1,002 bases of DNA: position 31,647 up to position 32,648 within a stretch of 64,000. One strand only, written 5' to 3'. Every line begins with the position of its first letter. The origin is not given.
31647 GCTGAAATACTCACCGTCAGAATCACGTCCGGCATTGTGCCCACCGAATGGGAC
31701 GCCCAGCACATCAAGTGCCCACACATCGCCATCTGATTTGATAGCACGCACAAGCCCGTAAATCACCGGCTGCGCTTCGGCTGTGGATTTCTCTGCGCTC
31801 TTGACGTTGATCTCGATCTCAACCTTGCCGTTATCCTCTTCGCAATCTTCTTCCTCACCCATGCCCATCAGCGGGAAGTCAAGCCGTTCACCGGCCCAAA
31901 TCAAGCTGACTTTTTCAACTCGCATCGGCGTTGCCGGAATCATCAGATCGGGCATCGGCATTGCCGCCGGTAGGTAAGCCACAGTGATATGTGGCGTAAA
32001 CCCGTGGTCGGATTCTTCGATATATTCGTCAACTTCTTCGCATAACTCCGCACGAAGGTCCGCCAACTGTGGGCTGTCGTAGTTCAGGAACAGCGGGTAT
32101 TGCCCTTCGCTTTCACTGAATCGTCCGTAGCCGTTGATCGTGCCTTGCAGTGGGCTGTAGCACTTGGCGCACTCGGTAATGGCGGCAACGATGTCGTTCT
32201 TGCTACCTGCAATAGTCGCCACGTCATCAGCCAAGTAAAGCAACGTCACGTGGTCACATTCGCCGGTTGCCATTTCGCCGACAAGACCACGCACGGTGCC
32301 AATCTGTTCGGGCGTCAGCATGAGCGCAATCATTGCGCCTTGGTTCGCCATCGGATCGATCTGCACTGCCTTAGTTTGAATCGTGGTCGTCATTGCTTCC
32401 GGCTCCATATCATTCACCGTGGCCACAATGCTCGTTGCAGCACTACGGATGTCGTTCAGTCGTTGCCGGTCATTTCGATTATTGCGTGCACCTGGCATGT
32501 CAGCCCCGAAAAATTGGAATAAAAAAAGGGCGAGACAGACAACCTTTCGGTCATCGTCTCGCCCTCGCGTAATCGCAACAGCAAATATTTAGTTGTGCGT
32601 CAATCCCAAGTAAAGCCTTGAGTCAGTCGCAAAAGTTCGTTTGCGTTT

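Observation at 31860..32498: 2H-phosphoesterase (LigT/CPDase/Acb1-type fold) domain fused to the N-terminus of a protease-scaffold-major capsid polyprotein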

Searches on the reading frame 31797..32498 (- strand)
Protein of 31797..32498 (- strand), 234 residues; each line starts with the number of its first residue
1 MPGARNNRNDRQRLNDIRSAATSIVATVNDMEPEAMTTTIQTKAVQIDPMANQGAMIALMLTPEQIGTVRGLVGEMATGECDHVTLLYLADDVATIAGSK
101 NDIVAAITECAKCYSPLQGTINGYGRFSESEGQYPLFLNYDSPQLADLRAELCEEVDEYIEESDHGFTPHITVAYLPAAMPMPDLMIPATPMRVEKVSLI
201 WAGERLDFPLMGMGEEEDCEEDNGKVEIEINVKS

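Call 3: search_protein_families(library=pfam, proteins=[window:31797-32498:-], max_evalue=1)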
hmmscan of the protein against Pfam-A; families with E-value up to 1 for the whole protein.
window:31797-32498:- (234 aa): 2 families
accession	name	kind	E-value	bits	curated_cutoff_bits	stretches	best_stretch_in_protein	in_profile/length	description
PF13563.12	2_5_RNA_ligase2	-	6e-15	56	27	1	83-200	27-146/152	2'-5' RNA ligase superfamily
PF02834.22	LigT_PEase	-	0.099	13.3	23.3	0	144-177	10-43/87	LigT like Phosphoesterase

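Call 4: search_protein_families(library=phrogs, proteins=[window:31797-32498:-], max_evalue=0.1)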
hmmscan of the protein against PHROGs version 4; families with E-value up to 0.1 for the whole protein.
window:31797-32498:- (234 aa): 3 families
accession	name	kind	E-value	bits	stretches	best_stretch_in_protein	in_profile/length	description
phrog_14859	-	DNA, RNA and nucleotide metabolism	6.5e-16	59.3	1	81-211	83-217/373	RNA ligase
phrog_2659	-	DNA, RNA and nucleotide metabolism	6.1e-14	51.9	1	26-211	699-883/891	RNA ligase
phrog_18402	-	head and packaging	5.9e-13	49.1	1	14-217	366-563/861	head maturation protease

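Call 5: search_solved_structures(query=window:31797-32498:-, max_evalue=10, show_alignments=3)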
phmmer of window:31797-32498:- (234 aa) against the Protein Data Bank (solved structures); distinct sequences matched with E-value up to 10: 2.
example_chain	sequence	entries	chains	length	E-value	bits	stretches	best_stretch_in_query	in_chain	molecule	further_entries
6sg9_FH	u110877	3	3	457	0.45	13.1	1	105-166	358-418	mt-SAF16 | mt-SAF16 (P32)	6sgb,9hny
9ay5_S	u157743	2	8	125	1.4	11.4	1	129-186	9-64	Gp26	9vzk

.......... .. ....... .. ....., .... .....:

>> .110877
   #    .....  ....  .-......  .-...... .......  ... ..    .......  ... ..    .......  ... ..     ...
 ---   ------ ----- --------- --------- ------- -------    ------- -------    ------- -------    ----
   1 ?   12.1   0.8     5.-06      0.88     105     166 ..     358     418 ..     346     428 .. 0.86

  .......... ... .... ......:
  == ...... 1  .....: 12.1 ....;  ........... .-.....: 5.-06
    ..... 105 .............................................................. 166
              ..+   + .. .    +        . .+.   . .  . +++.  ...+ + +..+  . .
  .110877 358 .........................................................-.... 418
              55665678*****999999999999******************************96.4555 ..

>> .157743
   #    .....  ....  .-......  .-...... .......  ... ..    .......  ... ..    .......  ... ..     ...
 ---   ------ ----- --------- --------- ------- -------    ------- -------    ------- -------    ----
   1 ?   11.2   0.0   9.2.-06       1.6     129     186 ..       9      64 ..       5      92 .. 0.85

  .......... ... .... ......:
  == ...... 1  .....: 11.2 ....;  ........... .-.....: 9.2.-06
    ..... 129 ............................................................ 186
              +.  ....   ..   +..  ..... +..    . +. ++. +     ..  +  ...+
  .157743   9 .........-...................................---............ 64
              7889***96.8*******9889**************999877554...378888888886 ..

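Call 25: find_homologous_proteins(query=window:31824-32393:-, max_evalue=0.001)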
Query window:31824-32393:- (190 aa): 3 proteins with E <= 0.001 among 98 candidates.
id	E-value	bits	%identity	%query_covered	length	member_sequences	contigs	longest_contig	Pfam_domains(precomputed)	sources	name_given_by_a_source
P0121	1.5e-16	79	39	67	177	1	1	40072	PF10469.16,PF02834.23,PF13563.13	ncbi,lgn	-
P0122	4.6e-16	77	39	72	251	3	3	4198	PF13563.13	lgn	-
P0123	9.7e-10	56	38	47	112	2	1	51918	-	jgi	jgi:hypothetical protein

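Call 34: predict_structure(alignment_id=A1)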
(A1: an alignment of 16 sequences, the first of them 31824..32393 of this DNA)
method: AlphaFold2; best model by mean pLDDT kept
length: 190 residues; sequences in the alignment: 16
mean_pLDDT: 84.1   pTM: 0.79
mean pLDDT of the five models: 84.1, 83.2, 83.2, 82.2, 81.0
residues with pLDDT >= 90: 121; 70-90: 30; 50-70: 25; < 50: 14
segments of 3 or more residues with pLDDT < 50: 1-6, 182-188
pLDDT, mean of each block of 10 residues (from residue 1): 45 67 96 94 90 91 95 95 95 76 94 92 71 85 89 96 94 85 46
secondary structure, 60 per line:
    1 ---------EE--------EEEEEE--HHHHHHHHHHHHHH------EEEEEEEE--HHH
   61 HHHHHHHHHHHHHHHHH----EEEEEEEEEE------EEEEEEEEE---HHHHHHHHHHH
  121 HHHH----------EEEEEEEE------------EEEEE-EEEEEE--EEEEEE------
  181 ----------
elements in order: E20-25 H28-41 E48-55 H58-77 E82-91 E98-106 H110-124 E135-142 E155-159 E161-166 E169-174

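Call 38: search_protein_representatives(alignment_id=A1)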
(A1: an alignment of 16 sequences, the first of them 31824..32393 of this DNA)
Query: 16 sequences, 192 profile positions. Proteins with E-value up to 0.001 (for the whole library): 6923; up to 1e-10: 3279; up to 1e-30: 593. The best 150 are listed.
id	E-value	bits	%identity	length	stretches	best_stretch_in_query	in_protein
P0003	1.9e-77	275.3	-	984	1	4-191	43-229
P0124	4.8e-73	261.0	-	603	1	5-191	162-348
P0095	9.0e-56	204.6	-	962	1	4-189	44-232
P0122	1.3e-55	204.1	-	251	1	3-191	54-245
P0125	1.6e-55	203.9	-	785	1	4-190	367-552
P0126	4.8e-54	199.0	-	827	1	4-188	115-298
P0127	1.7e-53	197.2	-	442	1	4-186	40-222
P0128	2.7e-53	196.5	-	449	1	5-189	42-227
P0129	9.3e-53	194.8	-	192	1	13-187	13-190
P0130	3.2e-52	193.1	-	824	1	6-182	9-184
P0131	4.7e-52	192.5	-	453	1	4-186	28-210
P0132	1.3e-51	191.0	-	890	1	6-181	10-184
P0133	1.3e-50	187.8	-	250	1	14-189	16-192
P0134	2.7e-50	186.7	-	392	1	15-185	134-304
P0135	9.5e-50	185.0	-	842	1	14-189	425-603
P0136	1.3e-49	184.5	-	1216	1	14-181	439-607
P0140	7.3e-49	182.1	-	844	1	5-183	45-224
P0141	1.3e-48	181.3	-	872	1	6-182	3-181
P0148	2.6e-46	173.8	-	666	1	5-178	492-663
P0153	1.7e-45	171.2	-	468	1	11-188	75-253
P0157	9.3e-45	168.7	-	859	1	11-188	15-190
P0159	1.3e-44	168.2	-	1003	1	11-181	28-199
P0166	1.1e-43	165.2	-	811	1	7-177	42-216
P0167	1.6e-43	164.7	-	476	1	10-189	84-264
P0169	1.6e-42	161.4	-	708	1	9-181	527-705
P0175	4.6e-42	159.9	-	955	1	9-182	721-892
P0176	5.4e-42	159.7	-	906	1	12-178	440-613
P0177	7.1e-42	159.3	-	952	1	12-183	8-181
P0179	8.9e-42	159.0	-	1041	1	12-186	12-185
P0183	1.5e-41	158.3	-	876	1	12-178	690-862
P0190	3.9e-41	156.9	-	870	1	13-187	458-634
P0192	4.1e-41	156.8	-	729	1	12-187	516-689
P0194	4.7e-41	156.6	-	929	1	14-184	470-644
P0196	5.6e-41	156.4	-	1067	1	7-186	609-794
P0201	1.2e-40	155.3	-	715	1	5-179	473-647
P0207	2.8e-40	154.1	-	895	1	9-182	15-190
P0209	3.3e-40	153.9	-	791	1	9-184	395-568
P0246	7.9e-39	149.4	-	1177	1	10-184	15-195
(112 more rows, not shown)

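Call 40: fold_search(model_id=the predicted structure, library=pdb)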
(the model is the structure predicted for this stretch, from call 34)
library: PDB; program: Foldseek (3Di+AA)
matches with E <= 10: 217; with E <= 0.001: 36
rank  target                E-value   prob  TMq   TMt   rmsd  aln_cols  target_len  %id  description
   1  5h7e                  2.7e-08  1.00  0.68  0.71   4.9       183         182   21  Crystal Structure of native drCPDase (released 2017-09-27)
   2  1iuh                  1.8e-07  1.00  0.64  0.66   4.6       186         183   22  Crystal structure of TT0787 of thermus thermophilus HB8 (released 2003-06-17)
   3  5ldm_A                1.9e-06  1.00  0.55  0.59   5.3       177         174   20  Crystal structure of E.coli LigT complexed with 2'-AMP (released 2017-01-18)
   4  5ldq_B                4.8e-06  1.00  0.55  0.61   5.8       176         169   18  Crystal structure of E.coli LigT complexed with NADP+ (released 2017-01-18)
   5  5ldi_A                5.7e-06  1.00  0.57  0.61   5.4       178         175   18  Crystal structure of E.coli LigT in apo form (released 2017-01-18)
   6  5ldi_D                7.3e-06  1.00  0.48  0.51   5.8       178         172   21  Crystal structure of E.coli LigT in apo form (released 2017-01-18)
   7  4qak_A                8.6e-06  1.00  0.57  0.62   5.3       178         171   17  Crystal structure of phosphoesterase (released 2014-10-22)
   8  4qak_B                9.2e-06  1.00  0.55  0.60   5.8       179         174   19  Crystal structure of phosphoesterase (released 2014-10-22)
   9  5ldo_D                1.0e-05  1.00  0.50  0.56   5.6       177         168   21  Crystal structure of E.coli LigT complexed with 3'-AMP (released 2017-01-18)
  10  5ldm_B                1.2e-05  1.00  0.49  0.54   5.9       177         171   20  Crystal structure of E.coli LigT complexed with 2'-AMP (released 2017-01-18)
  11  5ldp_B                2.0e-05  1.00  0.54  0.60   5.5       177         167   18  Crystal structure of E.coli LigT complexed with ATP (released 2017-01-18)
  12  5ldi_B                2.3e-05  1.00  0.46  0.50   6.1       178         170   21  Crystal structure of E.coli LigT in apo form (released 2017-01-18)
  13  5ldo_C                2.3e-05  1.00  0.43  0.48   6.5       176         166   19  Crystal structure of E.coli LigT complexed with 3'-AMP (released 2017-01-18)
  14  5v1m                  2.5e-05  1.00  0.58  0.59   4.7       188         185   13  Structure of human Usb1 with uridine 5'-monophosphate (released 2017-08-16)
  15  1vdx                  3.7e-05  1.00  0.60  0.61   5.4       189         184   14  Crystal Structure of a Pyrococcus horikoshii protein with similarities to 2'5' RNA-ligase (released 2005-04-12)
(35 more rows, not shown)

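Call 45: search_protein_families(library=pfam, alignment_id=A4, max_evalue=0.001)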
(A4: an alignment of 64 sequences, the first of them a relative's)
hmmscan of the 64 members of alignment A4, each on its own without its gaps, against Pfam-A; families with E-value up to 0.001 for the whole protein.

A. member 1, P0124 (603 aa): 1 family
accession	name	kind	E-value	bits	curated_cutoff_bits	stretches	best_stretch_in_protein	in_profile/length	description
PF13563.12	2_5_RNA_ligase2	-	3.5e-06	27.6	27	1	205-305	27-121/152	2'-5' RNA ligase superfamily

B. families by the number of members that match (of 64 scanned): 22 families
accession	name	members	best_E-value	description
PF13563.12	2_5_RNA_ligase2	64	1.2e-17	2'-5' RNA ligase superfamily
PF02834.22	LigT_PEase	44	4.5e-11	LigT like Phosphoesterase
PF10469.15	AKAP7_NLS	11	5.1e-08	AKAP7 2'5' RNA ligase-like domain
PF04860.17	Phage_portal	9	6.3e-60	Phage portal protein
PF05065.19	Phage_capsid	9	1.7e-35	Phage capsid family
PF04586.22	Peptidase_S78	4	4e-21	Caudovirus prohead serine protease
PF22547.2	2H-SAK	4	5.7e-07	Swiss Army Knife, 2H phosphoesterase domain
PF23474.1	Acb1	3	0.00012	Anti-CBASS protein Acb1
PF10123.14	Mu-like_Pro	2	1.7e-07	Mu-like prophage I protein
PF18763.7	ddrB-ParB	1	3.6e-29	ddrB-like ParB superfamily domain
PF14550.11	Peptidase_S78_2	1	1.2e-28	Putative phage serine protease XkdF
PF25209.1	Phage_capsid_4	1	8.6e-28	Phage capsid protein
PF20223.3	DUF6582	1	4.9e-22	Family of unknown function (DUF6582)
PF18905.5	DUF5661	1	1e-10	Protein of unknown function (DUF5661)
PF05133.19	SPP1_portal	1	1.4e-06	Phage portal protein, SPP1 Gp6-like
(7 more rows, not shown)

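Call 46: search_protein_families(library=phrogs, alignment_id=A4, max_evalue=0.00001)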
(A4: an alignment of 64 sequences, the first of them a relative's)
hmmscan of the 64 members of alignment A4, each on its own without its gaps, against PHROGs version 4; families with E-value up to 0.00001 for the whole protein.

A. member 1, P0124 (603 aa): 2 families
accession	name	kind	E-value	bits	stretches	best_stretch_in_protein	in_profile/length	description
phrog_14859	-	DNA, RNA and nucleotide metabolism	2.6e-11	44.1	1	175-330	58-212/373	RNA ligase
phrog_18402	-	head and packaging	2.4e-07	30.6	1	154-337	383-559/861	head maturation protease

B. families by the number of members that match (of 64 scanned): 50 families (the first 25 are shown)
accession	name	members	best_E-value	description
phrog_14859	-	64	1e-34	RNA ligase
phrog_2659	-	56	1.6e-21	RNA ligase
phrog_18402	-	34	7.2e-20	head maturation protease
phrog_2662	-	9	3.1e-70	portal protein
phrog_12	-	9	4.9e-59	portal protein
phrog_10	-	9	5.9e-44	major head protein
phrog_617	-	6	6.3e-21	major head protein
phrog_5929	-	5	2.2e-22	portal protein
phrog_80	-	4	1.3e-40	head maturation protease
phrog_2468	-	3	3.5e-16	head morphogenesis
phrog_2859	-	3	2.7e-14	-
phrog_1375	-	3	5.5e-08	-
phrog_3244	-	2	1.8e-21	head maturation protease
phrog_328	-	2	5.3e-14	head maturation protease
phrog_29592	-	1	6.6e-62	-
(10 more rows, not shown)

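Call 48: search_protein_families(library=pfam, proteins=[P0130, P0132, P0140, P0141, P0157, P0159, P0166, P0177, P0179, P0126], max_evalue=0.01)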
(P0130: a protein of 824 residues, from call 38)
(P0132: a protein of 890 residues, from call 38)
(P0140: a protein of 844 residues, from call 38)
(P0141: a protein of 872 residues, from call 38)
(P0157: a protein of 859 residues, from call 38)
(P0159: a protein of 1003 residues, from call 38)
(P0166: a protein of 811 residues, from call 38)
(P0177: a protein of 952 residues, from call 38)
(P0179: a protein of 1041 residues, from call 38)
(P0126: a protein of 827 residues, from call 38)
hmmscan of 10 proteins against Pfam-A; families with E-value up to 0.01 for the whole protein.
P0130 (824 aa): 3 families
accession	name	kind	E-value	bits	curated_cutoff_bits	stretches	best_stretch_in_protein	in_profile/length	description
PF05065.19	Phage_capsid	-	2.4e-31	109.6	24.2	1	528-809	1-276/280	Phage capsid family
PF13563.12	2_5_RNA_ligase2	-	2.8e-11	44.1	27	1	49-150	26-121/152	2'-5' RNA ligase superfamily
PF02834.22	LigT_PEase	-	0.0038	17.8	23.3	0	111-148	10-45/87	LigT like Phosphoesterase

P0132 (890 aa): 4 families
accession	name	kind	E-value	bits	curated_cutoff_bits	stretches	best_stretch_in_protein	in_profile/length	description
PF05065.19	Phage_capsid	-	2e-29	103.3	24.2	1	595-877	1-278/280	Phage capsid family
PF13563.12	2_5_RNA_ligase2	-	1e-12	48.8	27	1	44-171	20-147/152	2'-5' RNA ligase superfamily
PF02834.22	LigT_PEase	-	2.1e-05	25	23.3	1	113-168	11-66/87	LigT like Phosphoesterase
PF23474.1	Acb1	-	0.0092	16.2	27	0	93-162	64-127/144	Anti-CBASS protein Acb1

P0140 (844 aa): 2 families
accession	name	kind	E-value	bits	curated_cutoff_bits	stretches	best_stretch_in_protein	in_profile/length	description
PF05065.19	Phage_capsid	-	1.4e-29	103.8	24.2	1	536-824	1-273/280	Phage capsid family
PF13563.12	2_5_RNA_ligase2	-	2.8e-10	40.9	27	1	86-190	27-122/152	2'-5' RNA ligase superfamily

P0141 (872 aa): 3 families
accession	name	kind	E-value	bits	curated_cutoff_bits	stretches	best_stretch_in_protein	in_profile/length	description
PF05065.19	Phage_capsid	-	1.1e-27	97.6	24.2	1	579-859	1-277/280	Phage capsid family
PF13563.12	2_5_RNA_ligase2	-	3.4e-10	40.6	27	1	44-166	27-146/152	2'-5' RNA ligase superfamily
PF12773.13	DZR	-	0.00073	20.1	27.3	1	220-251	11-41/45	Double zinc ribbon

P0157 (859 aa): 2 families
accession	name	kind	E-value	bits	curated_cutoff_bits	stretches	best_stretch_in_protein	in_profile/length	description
PF05065.19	Phage_capsid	-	3.6e-30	105.7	24.2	1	563-845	1-278/280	Phage capsid family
PF13563.12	2_5_RNA_ligase2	-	5.3e-09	36.7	27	1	38-171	15-148/152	2'-5' RNA ligase superfamily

P0159 (1003 aa): 3 families
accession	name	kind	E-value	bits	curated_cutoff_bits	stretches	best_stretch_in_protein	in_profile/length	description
PF13563.12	2_5_RNA_ligase2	-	2.5e-12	47.5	27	1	67-189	26-149/152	2'-5' RNA ligase superfamily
PF02834.22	LigT_PEase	-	1.2e-06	29.1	23.3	0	61-121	29-87/87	LigT like Phosphoesterase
PF04586.22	Peptidase_S78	-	6.3e-05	23.6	21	1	295-383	17-106/165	Caudovirus prohead serine protease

P0166 (811 aa): 3 families
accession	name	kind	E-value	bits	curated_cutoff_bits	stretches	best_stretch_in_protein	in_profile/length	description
PF13563.12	2_5_RNA_ligase2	-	4.7e-10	40.2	27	1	83-192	24-132/152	2'-5' RNA ligase superfamily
PF02834.22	LigT_PEase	-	2.4e-07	31.2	23.3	1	65-106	15-54/87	LigT like Phosphoesterase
PF13426.13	PAS_9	-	0.0032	18.2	27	1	436-488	51-101/103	PAS domain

P0177 (952 aa): 3 families
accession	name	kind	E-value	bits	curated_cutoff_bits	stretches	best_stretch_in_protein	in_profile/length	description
PF25209.1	Phage_capsid_4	-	8.6e-28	98.8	27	1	639-949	3-261/262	Phage capsid protein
PF13563.12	2_5_RNA_ligase2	-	2.9e-06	27.8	27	1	37-147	21-122/152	2'-5' RNA ligase superfamily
PF02834.22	LigT_PEase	-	0.0016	19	23.3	0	38-87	31-78/87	LigT like Phosphoesterase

P0179 (1041 aa): 3 families
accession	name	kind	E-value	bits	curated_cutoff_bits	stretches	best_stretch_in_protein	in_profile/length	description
PF05065.19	Phage_capsid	-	2.3e-28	99.8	24.2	1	740-1022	1-274/280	Phage capsid family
PF13563.12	2_5_RNA_ligase2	-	2.6e-10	41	27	1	42-167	24-147/152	2'-5' RNA ligase superfamily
PF02834.22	LigT_PEase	-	0.0068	17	23.3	0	45-89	36-77/87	LigT like Phosphoesterase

P0126 (827 aa): 1 family
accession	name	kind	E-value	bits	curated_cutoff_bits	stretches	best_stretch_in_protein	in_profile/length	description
PF13563.12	2_5_RNA_ligase2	-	2.8e-10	40.8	27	1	150-278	19-147/152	2'-5' RNA ligase superfamily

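Call 55: search_protein_families(library=pfam, proteins=[P0153, P0167, P0127, P0209, P0124, P0207, P0128, P0125, P0246, P0136], max_evalue=0.01)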
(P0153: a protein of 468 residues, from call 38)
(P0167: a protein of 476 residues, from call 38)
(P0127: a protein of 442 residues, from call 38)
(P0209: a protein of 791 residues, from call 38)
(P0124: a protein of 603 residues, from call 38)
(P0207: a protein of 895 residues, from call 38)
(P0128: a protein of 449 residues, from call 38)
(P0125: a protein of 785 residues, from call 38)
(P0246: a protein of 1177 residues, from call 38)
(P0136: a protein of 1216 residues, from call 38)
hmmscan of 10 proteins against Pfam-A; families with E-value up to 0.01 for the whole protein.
P0153 (468 aa): 2 families
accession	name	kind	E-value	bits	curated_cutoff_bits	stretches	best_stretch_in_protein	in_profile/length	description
PF13563.12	2_5_RNA_ligase2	-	1.9e-12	47.9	27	1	105-233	22-147/152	2'-5' RNA ligase superfamily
PF02834.22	LigT_PEase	-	0.00047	20.7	23.3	0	93-155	18-78/87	LigT like Phosphoesterase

P0167 (476 aa): 1 family
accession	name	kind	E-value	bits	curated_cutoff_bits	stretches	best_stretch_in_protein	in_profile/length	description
PF13563.12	2_5_RNA_ligase2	-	7.4e-09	36.2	27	1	115-220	22-118/152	2'-5' RNA ligase superfamily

P0127 (442 aa): 2 families
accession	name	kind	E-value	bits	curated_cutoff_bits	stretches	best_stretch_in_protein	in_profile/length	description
PF13563.12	2_5_RNA_ligase2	-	1.2e-10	42.1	27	1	81-204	26-147/152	2'-5' RNA ligase superfamily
PF02834.22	LigT_PEase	-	2.6e-05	24.7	23.3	0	145-190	10-53/87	LigT like Phosphoesterase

P0209 (791 aa): 1 family
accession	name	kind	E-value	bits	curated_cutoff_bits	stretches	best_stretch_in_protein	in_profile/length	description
PF13563.12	2_5_RNA_ligase2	-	4.1e-08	33.8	27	1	430-534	27-122/152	2'-5' RNA ligase superfamily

P0124 (603 aa): 1 family
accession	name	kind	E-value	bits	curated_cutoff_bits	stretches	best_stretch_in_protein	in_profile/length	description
PF13563.12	2_5_RNA_ligase2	-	3.5e-06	27.6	27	1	205-305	27-121/152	2'-5' RNA ligase superfamily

P0207 (895 aa): 3 families
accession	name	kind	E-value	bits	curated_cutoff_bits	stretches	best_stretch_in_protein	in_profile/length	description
PF05065.19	Phage_capsid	-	2.5e-39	135.8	24.2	1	611-890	1-279/280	Phage capsid family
PF13563.12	2_5_RNA_ligase2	-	3.3e-13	50.4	27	1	56-176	25-147/152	2'-5' RNA ligase superfamily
PF02834.22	LigT_PEase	-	4.1e-08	33.7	23.3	1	50-103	28-81/87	LigT like Phosphoesterase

P0128 (449 aa): 1 family
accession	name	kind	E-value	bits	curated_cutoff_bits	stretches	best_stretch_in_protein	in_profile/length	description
PF13563.12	2_5_RNA_ligase2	-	2.8e-08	34.4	27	1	83-187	27-122/152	2'-5' RNA ligase superfamily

P0125 (785 aa): 1 family
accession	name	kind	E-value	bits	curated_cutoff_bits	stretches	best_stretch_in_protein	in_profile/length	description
PF13563.12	2_5_RNA_ligase2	-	8.5e-12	45.8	27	1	406-529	24-146/152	2'-5' RNA ligase superfamily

P0246 (1177 aa): 3 families
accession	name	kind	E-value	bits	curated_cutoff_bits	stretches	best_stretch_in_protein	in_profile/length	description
PF05065.19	Phage_capsid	-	3.4e-25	89.4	24.2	1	870-1159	1-279/280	Phage capsid family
PF13563.12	2_5_RNA_ligase2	-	2.7e-08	34.4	27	1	49-172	17-139/152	2'-5' RNA ligase superfamily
PF02834.22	LigT_PEase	-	0.00019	22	23.3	1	30-88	3-65/87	LigT like Phosphoesterase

P0136 (1216 aa): 2 families
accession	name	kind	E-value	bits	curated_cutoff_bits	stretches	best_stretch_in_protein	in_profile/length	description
PF05065.19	Phage_capsid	-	2.9e-35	122.5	24.2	1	918-1201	1-277/280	Phage capsid family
PF13563.12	2_5_RNA_ligase2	-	1e-08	35.8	27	1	473-595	27-148/152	2'-5' RNA ligase superfamily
